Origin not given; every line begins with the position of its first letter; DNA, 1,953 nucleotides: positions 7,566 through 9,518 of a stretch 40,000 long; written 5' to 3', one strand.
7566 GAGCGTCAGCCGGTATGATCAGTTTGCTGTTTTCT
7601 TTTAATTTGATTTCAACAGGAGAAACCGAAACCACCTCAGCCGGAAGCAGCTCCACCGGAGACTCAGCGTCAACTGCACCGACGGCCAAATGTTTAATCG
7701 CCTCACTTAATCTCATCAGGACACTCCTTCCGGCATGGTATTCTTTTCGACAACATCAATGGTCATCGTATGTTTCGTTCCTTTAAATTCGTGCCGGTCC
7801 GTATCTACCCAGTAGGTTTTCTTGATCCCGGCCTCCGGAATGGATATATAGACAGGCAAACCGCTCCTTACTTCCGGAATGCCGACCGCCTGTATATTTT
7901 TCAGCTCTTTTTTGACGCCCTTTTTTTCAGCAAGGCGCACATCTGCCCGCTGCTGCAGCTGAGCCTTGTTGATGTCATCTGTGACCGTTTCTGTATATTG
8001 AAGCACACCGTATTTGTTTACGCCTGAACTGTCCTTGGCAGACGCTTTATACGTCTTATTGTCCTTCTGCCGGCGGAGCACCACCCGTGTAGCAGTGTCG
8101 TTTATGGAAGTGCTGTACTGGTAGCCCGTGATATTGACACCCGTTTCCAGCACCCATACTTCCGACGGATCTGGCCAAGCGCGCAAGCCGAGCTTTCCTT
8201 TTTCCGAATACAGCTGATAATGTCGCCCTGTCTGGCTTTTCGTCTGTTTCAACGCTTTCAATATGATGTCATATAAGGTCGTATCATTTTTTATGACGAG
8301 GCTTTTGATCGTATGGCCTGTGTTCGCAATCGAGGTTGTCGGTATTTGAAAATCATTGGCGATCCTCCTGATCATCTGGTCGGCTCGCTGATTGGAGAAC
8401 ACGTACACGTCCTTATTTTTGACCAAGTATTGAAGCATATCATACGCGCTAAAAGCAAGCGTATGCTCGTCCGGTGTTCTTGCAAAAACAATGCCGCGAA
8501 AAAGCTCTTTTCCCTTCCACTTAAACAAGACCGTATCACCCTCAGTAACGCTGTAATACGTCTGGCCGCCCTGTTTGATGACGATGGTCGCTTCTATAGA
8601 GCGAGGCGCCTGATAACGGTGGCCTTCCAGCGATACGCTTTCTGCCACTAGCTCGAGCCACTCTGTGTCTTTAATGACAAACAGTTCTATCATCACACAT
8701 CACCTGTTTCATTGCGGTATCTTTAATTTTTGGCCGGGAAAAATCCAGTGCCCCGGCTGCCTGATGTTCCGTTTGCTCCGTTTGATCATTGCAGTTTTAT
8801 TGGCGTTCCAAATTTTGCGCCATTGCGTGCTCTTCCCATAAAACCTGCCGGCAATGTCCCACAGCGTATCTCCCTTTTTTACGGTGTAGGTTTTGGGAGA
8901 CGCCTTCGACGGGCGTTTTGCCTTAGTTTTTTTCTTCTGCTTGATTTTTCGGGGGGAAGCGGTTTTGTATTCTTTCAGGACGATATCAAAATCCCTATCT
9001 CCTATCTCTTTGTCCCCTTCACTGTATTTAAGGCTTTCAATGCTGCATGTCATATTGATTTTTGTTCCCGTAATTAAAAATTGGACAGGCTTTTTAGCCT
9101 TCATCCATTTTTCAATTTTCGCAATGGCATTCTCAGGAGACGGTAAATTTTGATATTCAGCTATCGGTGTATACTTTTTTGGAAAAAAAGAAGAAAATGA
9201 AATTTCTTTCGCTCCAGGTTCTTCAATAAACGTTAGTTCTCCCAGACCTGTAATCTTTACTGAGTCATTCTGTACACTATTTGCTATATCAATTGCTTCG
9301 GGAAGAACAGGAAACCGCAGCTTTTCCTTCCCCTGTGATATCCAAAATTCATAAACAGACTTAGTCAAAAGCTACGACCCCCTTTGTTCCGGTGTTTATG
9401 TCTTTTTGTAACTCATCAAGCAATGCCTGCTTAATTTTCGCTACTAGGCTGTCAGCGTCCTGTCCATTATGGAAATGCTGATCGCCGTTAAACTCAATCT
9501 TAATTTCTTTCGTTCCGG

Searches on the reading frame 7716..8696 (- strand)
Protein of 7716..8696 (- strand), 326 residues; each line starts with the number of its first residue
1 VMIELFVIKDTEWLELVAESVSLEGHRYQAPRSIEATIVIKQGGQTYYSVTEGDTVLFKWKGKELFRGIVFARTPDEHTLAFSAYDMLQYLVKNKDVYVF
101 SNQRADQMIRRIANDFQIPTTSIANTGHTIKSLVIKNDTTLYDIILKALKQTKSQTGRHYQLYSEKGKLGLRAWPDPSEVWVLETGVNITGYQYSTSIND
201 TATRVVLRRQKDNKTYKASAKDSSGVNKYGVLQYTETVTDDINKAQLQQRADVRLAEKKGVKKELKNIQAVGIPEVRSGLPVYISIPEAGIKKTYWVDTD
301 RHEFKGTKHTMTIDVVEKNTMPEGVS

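Call 6: search_protein_families(library=pfam, proteins=[window:7716-8696:-])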
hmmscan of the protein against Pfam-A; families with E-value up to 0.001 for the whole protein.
window:7716-8696:- (326 aa): 1 family
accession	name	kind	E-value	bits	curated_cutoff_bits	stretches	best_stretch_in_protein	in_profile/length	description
PF24032.1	YQBQ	-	9.4e-90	301.4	27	1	21-315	1-293/294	YQBQ-like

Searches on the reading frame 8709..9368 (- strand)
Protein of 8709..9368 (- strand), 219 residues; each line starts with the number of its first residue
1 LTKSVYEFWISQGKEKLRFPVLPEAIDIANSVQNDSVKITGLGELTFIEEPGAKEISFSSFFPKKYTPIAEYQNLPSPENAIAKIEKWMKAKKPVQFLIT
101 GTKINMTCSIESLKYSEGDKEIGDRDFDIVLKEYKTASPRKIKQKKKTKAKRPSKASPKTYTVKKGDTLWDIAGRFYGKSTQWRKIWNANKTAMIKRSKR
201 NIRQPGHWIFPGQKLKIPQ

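Call 6: search_protein_families(library=pfam, proteins=[window:8709-9368:-])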
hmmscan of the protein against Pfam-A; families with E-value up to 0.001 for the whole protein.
window:8709-9368:- (219 aa): 2 families
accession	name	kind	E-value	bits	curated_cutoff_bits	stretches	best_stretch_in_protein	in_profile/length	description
PF01476.26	LysM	-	2.7e-11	43.7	20.9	1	161-218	1-43/43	LysM domain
PF21821.3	Dit_like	-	3e-07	31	24.2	1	54-143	35-125/127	Dit-like phage tail protein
